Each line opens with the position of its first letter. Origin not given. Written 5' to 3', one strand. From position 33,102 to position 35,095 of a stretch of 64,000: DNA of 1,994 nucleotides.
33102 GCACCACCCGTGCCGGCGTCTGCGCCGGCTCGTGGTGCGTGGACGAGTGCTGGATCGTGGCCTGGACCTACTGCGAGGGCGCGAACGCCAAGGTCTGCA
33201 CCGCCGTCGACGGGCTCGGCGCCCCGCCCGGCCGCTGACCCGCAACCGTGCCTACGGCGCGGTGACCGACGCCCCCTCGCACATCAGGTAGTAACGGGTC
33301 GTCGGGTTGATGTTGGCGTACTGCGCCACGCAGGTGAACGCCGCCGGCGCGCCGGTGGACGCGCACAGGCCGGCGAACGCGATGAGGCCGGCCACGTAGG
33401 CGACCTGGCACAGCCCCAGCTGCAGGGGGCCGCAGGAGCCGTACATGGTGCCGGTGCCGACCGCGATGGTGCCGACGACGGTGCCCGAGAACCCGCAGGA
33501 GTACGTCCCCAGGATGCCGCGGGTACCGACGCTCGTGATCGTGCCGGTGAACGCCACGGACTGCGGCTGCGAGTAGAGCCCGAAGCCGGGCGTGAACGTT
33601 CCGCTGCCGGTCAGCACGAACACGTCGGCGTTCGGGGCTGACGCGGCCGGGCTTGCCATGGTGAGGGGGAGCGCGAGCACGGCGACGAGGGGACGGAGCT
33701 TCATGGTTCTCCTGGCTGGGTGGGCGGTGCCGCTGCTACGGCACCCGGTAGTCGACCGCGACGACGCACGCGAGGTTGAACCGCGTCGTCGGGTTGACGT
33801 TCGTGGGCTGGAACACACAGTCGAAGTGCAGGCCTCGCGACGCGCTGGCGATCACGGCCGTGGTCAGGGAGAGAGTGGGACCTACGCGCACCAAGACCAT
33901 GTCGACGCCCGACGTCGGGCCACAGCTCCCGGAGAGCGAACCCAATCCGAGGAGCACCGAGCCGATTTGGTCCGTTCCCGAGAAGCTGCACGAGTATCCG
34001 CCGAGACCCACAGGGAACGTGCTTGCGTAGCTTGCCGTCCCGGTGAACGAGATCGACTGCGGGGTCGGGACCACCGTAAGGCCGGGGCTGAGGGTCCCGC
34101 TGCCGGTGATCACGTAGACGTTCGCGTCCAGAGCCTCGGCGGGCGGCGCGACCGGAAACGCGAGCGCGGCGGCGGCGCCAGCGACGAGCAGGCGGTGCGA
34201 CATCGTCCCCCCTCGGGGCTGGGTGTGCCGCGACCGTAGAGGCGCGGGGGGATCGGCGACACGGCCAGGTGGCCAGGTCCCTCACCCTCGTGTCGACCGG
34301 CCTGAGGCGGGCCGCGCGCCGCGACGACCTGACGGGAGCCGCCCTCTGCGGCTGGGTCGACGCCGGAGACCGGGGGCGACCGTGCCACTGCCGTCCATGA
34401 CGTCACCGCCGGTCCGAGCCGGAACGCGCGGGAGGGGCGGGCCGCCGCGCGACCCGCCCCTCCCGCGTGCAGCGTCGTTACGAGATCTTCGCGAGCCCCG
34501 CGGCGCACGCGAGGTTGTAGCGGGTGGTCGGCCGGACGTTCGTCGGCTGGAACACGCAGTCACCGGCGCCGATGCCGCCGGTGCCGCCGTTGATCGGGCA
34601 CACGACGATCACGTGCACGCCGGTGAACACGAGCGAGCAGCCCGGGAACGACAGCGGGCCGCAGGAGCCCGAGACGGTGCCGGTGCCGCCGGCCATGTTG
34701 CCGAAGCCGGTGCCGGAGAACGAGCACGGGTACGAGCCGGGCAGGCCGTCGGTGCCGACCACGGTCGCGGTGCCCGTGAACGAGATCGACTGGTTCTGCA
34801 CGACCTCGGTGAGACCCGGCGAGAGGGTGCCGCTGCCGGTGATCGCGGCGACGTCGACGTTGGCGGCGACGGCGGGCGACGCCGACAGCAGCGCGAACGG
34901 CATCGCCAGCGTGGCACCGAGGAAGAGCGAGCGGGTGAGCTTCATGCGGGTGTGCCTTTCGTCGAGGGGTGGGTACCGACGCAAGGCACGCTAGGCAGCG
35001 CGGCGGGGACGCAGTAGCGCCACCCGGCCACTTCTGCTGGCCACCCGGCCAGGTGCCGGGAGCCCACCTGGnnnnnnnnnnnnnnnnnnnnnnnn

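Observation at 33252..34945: Uncharacterised family of four paralogous about 150-aa secreted proteins (three in tandem, one beside the TCS)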

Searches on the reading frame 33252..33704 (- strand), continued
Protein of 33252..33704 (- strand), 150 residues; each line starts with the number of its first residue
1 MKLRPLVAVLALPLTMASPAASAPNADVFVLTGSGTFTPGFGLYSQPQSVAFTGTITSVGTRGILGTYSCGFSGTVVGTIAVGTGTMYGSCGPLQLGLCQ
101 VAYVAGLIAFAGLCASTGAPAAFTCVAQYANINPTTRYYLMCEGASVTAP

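Call 66: find_encoding_contigs(protein=P0055, flank=10000, max_places=1)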
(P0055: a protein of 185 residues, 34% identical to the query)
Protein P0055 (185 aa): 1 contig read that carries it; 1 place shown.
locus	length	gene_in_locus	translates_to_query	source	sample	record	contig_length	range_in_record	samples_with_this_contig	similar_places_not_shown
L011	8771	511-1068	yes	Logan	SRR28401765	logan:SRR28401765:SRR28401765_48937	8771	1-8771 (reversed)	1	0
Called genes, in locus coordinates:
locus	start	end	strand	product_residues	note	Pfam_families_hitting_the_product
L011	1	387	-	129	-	?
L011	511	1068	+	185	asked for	-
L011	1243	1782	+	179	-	-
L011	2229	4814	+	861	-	-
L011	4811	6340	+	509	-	PF13458:Peripla_BP_6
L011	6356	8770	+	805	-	?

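Call 78: find_homologous_proteins(query=A5, max_evalue=0.001)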
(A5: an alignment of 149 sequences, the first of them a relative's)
Query A5 (149 sequences) (155 aa, profile of the alignment): 22 proteins with E <= 0.001 among 8000 candidates.
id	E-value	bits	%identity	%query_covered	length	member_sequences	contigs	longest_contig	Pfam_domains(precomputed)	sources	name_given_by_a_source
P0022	1.4e-52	196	53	94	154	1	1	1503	-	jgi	jgi:hypothetical protein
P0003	7.3e-52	194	60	95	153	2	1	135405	-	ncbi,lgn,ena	ncbi:MAG TPA: hypothetical protein VF519_15765 [Mycobacteriales bacterium]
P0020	4.7e-50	188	57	98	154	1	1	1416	-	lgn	-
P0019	2.4e-49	185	58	97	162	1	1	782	-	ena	-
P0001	6.3e-49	184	100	100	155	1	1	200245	-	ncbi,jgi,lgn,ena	ncbi:MAG TPA: hypothetical protein VF519_15740 [Mycobacteriales bacterium]|jgi:hypothetical protein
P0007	1.1e-48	183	50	97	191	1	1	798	-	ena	-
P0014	4.0e-48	181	64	99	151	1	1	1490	-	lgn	-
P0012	4.1e-48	181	65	99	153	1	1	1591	-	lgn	-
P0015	3.2e-47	179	63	99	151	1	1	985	-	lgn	-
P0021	2.3e-46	176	60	97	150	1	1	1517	-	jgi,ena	jgi:hypothetical protein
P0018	3.2e-46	175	62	94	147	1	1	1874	-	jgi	jgi:hypothetical protein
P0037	7.0e-46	174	47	99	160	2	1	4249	-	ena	-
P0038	1.7e-45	173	42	95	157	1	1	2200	-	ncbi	-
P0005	3.5e-44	169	72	99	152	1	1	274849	-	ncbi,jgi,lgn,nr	ncbi:MAG TPA: hypothetical protein VGX28_08680 [Frankiaceae bacterium]|jgi:hypothetical protein|nr:h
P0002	3.0e-41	159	51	81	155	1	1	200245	-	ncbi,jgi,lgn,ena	ncbi:MAG TPA: hypothetical protein VF519_15735 [Mycobacteriales bacterium]|jgi:hypothetical protein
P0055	6.6e-28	116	39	71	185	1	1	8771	-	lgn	-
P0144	4.0e-26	110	30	72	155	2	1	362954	-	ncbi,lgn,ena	ncbi:MAG TPA: hypothetical protein VF519_04255 [Mycobacteriales bacterium]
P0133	1.4e-24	105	29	85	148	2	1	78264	-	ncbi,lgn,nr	ncbi:MAG TPA: hypothetical protein VGX28_02905 [Frankiaceae bacterium]|nr:hypothetical protein [Fran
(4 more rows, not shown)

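Call 79: search_solved_structures(query=A5, max_evalue=10)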
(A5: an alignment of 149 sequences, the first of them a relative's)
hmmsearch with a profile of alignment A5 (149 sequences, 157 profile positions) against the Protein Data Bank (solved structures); distinct sequences matched with E-value up to 10: 17.
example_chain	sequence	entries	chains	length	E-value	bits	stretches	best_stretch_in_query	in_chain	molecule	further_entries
6kr0_A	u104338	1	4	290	0.12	15.8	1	13-61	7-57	HL diabody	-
5ovw_G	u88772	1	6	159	0.24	14.8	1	13-47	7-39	Nanobody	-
9q69_E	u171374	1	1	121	0.3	14.5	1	69-153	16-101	RP.035 Heavy Chain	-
9en2_B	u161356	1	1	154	0.38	14.1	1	13-122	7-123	VHH-H4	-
9mr0_A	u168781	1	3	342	0.4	14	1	32-96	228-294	Hemoglobin-haptoglobin utilization protein A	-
8g2y_N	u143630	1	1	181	0.79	13.1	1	13-58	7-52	Nanobody 35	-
7we8_H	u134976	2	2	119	0.96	12.8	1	69-150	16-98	Heavy chain of Fab 265 | The heavy chain of Fab XGv265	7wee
6li3_N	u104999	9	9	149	4.1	10.8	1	13-81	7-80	nanobody Nb35 | Nb35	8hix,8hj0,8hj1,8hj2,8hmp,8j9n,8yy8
7wxu_N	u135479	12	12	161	6.8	10.1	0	13-81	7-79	NB35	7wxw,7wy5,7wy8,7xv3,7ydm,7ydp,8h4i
8xgr_N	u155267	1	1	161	7.2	10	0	13-81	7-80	Camelid antibody VHH fragment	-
9jh5_N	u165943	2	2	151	7.2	10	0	13-81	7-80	Nb35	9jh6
7bz2_N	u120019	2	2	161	7.4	9.9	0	13-81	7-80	Nb35 nanobody | Nanobody 35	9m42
8iuk_N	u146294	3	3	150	7.7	9.9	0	13-81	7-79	nanobody Nb35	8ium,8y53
7bw0_N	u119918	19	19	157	7.9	9.8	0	13-81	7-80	Nanobody Nb35 | Nb35 nanobody | Nanobody 35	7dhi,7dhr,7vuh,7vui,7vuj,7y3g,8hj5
21du_N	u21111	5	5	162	8.1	9.8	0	13-81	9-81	nb35 | Nanobody Nb35 | Nb35 nanobody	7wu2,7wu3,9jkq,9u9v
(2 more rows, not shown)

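Call 80: find_encoding_contigs(protein=P0144, flank=10000, max_places=1)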
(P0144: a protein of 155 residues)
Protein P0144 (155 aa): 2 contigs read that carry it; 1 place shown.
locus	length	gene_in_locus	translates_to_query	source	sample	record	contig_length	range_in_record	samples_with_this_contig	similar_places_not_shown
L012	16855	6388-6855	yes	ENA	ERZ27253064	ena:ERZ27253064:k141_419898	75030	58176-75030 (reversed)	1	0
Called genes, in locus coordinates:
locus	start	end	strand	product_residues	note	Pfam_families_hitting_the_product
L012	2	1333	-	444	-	?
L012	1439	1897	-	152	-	PF02261:Asp_decarbox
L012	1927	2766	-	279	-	PF02569:Pantoate_ligase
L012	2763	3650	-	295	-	PF02826:2-Hacid_dh_C (weak), PF03446:NAD_binding_2 (weak), PF03807:F420_oxidored, PF10727:Rossmann-like, PF10728:DUF2520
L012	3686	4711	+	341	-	PF02636:Methyltransf_28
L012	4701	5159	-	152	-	-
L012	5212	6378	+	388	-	PF00346:Complex1_49kDa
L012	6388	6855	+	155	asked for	-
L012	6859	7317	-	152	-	PF11377:DUF3180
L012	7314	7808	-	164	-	PF01288:HPPK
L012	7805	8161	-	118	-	PF02152:FolB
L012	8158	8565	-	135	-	PF13577:SnoaL_4, PF13474:SnoaL_3, PF14534:DUF4440, PF12680:SnoaL_2 (weak)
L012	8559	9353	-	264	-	PF00809:Pterin_bind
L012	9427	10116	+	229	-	-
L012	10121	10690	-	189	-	PF01227:GTP_cyclohydroI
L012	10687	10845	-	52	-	-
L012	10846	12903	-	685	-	PF06480:FtsH_ext, PF00004:AAA, PF07728:AAA_5 (faint), PF17862:AAA_lid_3, PF01434:Peptidase_M41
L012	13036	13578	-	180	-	PF00156:Pribosyltran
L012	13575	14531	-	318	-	PF01171:ATP_bind_3, PF09179:TilS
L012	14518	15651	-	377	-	PF10103:Zincin_2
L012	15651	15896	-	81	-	-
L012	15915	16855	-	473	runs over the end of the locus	PF00768:Peptidase_S11 (faint), PF02113:Peptidase_S13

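Call 81: find_encoding_contigs(protein=P0133, flank=10000, max_places=1)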
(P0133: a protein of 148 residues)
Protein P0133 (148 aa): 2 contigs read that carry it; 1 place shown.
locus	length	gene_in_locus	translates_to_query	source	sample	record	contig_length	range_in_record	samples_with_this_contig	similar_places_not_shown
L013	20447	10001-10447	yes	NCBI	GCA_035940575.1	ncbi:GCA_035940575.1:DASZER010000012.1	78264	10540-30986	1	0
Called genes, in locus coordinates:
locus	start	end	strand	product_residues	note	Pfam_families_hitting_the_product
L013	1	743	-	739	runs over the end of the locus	PF14870:PSII_BNR (faint), PF15902:Sortilin-Vps10 (faint), PF25852:DUF6242_C (faint), PF02012:BNR (faint)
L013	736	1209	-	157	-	PF04542:Sigma70_r2, PF08281:Sigma70_r4_2, PF04545:Sigma70_r4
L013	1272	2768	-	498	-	PF02789:Peptidase_M17_N, PF00883:Peptidase_M17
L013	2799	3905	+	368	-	PF01571:GCV_T, PF08669:GCV_T_C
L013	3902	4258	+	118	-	PF04237:YjbR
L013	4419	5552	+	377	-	PF00512:HisKA, PF02518:HATPase_c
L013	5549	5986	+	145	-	PF00072:Response_reg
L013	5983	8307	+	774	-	PF00072:Response_reg, PF00989:PAS, PF08448:PAS_4, PF13188:PAS_8, PF13426:PAS_9, PF08447:PAS_3 (weak), PF00512:HisKA, PF02518:HATPase_c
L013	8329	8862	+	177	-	-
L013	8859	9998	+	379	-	PF00753:Lactamase_B (weak)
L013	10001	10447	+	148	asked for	-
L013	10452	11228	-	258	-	PF02654:CobS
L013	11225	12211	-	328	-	PF02277:DBI_PRT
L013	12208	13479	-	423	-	PF00753:Lactamase_B (faint), PF12706:Lactamase_B_2, PF02283:CobU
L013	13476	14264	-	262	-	PF12822:ECF_trnsprt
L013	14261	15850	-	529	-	PF03193:RsgA_GTPase (faint), PF13481:AAA_25 (faint), PF00005:ABC_tran, PF01926:MMR_HSR1 (faint), PF02463:SMC_N (faint), PF05729:NACHT (faint), PF00005:ABC_tran, PF13304:AAA_21, +5 more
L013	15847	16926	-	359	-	PF02361:CbiQ (weak)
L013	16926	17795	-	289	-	PF28005:SCO2322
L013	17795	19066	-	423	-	PF13243:SQHop_cyclase_C (weak)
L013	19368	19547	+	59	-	-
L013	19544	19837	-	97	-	-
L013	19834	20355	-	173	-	PF11241:DUF3043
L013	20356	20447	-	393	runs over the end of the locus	PF02445:NadA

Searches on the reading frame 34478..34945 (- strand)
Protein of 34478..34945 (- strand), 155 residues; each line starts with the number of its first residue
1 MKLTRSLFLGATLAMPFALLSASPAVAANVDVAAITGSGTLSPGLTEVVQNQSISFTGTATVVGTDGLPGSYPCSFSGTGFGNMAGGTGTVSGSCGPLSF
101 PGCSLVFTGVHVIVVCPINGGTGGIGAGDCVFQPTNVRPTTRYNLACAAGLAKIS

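Call 4: search_protein_families(library=pfam, proteins=[window:34478-34945:-], max_evalue=1)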
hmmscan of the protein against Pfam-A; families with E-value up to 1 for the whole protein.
window:34478-34945:- (155 aa): 0 families

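Call 5: search_protein_families(library=ncbifam, proteins=[window:34478-34945:-], max_evalue=1)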
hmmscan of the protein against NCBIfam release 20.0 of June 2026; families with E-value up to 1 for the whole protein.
window:34478-34945:- (155 aa): 0 families

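Call 10: search_solved_structures(query=A2, max_evalue=10)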
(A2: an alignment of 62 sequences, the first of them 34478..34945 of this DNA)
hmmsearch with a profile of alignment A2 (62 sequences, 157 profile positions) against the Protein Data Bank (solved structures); distinct sequences matched with E-value up to 10: 1.
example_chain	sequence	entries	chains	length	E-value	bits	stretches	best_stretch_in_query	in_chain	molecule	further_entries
29vf_U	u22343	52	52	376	0.25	14.6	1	40-81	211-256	Transcription initiation factor IIA subunit 1 | Transcription initiation factor IIA beta chain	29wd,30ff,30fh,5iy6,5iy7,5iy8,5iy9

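Call 16: predict_structure(alignment_id=A2)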
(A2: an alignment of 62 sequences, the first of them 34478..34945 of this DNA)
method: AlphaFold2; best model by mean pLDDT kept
length: 155 residues; sequences in the alignment: 62
mean_pLDDT: 87.0   pTM: 0.74
mean pLDDT of the five models: 87.0, 86.4, 86.3, 86.0, 84.8
residues with pLDDT >= 90: 107; 70-90: 18; 50-70: 27; < 50: 3
segments of 3 or more residues with pLDDT < 50: none
pLDDT, mean of each block of 10 residues (from residue 1): 53 56 61 96 97 98 80 98 97 95 97 92 91 97 97 86
secondary structure, 60 per line:
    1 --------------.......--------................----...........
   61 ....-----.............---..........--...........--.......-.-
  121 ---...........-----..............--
elements in order: H15-21 E30-45 E50-64 E70-82 E86-95 E98-108 E111-117 E124-134 E140-153

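Call 73: search_protein_families(library=pfam, alignment_id=A4, max_evalue=0.01)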
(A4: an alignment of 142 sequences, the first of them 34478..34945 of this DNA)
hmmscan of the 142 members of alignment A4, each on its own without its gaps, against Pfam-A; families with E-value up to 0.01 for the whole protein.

A. member 1, window:34478-34945:- (155 aa): 0 families

B. families by the number of members that match (of 142 scanned): 4 families
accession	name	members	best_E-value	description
PF20504.3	IntS14_C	1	0.0031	Integrator complex subunit 14, alpha-helical domain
PF13648.12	Lipocalin_4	1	0.0046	Lipocalin-like domain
PF21592.3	Bc2l-C_N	1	0.0069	Bc2l-C, N-terminal domain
PF10379.14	nec1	1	0.0087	Virulence protein nec1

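Call 95: fold_search(model_id=the predicted structure, library=pdb)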
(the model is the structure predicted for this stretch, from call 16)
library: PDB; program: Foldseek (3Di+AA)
matches with E <= 10: 706; with E <= 0.001: 0
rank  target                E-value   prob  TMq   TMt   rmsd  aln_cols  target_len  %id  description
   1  6ymn_BBB              4.8e-02  0.54  0.28  0.23   8.2       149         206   17  Crystal structure of the Diels Alderase AbmU from Streptomyces koyangensis (released 2021-04-21)
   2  6b7t_A                6.2e-02  0.18  0.22  0.18  16.4       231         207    8  Truncated strand 10-less green fluorescent protein (released 2017-12-27)
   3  4rlc                  8.9e-02  0.15  0.18  0.20  16.0       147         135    7  Crystal structure of the N-terminal beta-barrel domain of Pseudomonas aeruginosa OprF (released 2015-04-22)
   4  3qra                  9.3e-02  0.13  0.16  0.16  17.0       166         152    8  The crystal structure of Ail, the attachment invasion locus protein of Yersinia pestis (released 2011-11-23)
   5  3qrc_B                1.0e-01  0.15  0.18  0.19  17.9       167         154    8  The crystal structure of Ail, the attachment invasion locus protein of Yersinia pestis, in complex with the heparin an (released 2011-11-23)
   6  6gel_A                1.1e-01  0.15  0.23  0.10  14.9       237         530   10  The structure of TWITCH-2B (released 2019-08-21)
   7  7x86_A                1.3e-01  0.93  0.43  0.45   6.2       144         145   13  The crystal structure of PloI4-F124L in complex with endo-4+2 adduct (released 2023-02-08)
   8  6ymn_DDD              1.3e-01  0.72  0.37  0.32   9.3       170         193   15  Crystal structure of the Diels Alderase AbmU from Streptomyces koyangensis (released 2021-04-21)
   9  7r5z_C                1.4e-01  0.72  0.37  0.40   7.6       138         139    6  Monocot chimeric jacalin JAC1 from Oryza sativa: dirigent domain (crystal form 1) (released 2022-05-04)
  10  9fzd_A                1.5e-01  0.14  0.19  0.18  15.3       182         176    5  Structure of OmpA-long in complex with nanobody Nb39 (released 2024-07-17)
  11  4zk9_A                1.6e-01  0.20  0.19  0.16  10.7       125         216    6  The chemokine binding protein of orf virus complexed with CCL2 (released 2015-07-08)
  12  3qrc_A                1.6e-01  0.13  0.19  0.19  17.5       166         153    7  The crystal structure of Ail, the attachment invasion locus protein of Yersinia pestis, in complex with the heparin an (released 2011-11-23)
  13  4eg9                  1.7e-01  0.09  0.16  0.12  17.9       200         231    6  1.9 Angstrom resolution crystal structure of Se-methionine hypothetical protein SAOUHSC_02783 from Staphylococcus aureus (released 2012-04-11)
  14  1p4t                  1.7e-01  0.08  0.16  0.16  16.6       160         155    9  Crystal structure of Neisserial surface protein A (NspA) (released 2003-07-22)
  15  4qdc                  1.8e-01  0.35  0.22  0.11  11.8       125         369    9  Crystal structure of 3-ketosteroid-9-alpha-hydroxylase 5 (KshA5) from R. rhodochrous in complex with FE2/S2 (INORGANIC)  (released 2014-07-30)
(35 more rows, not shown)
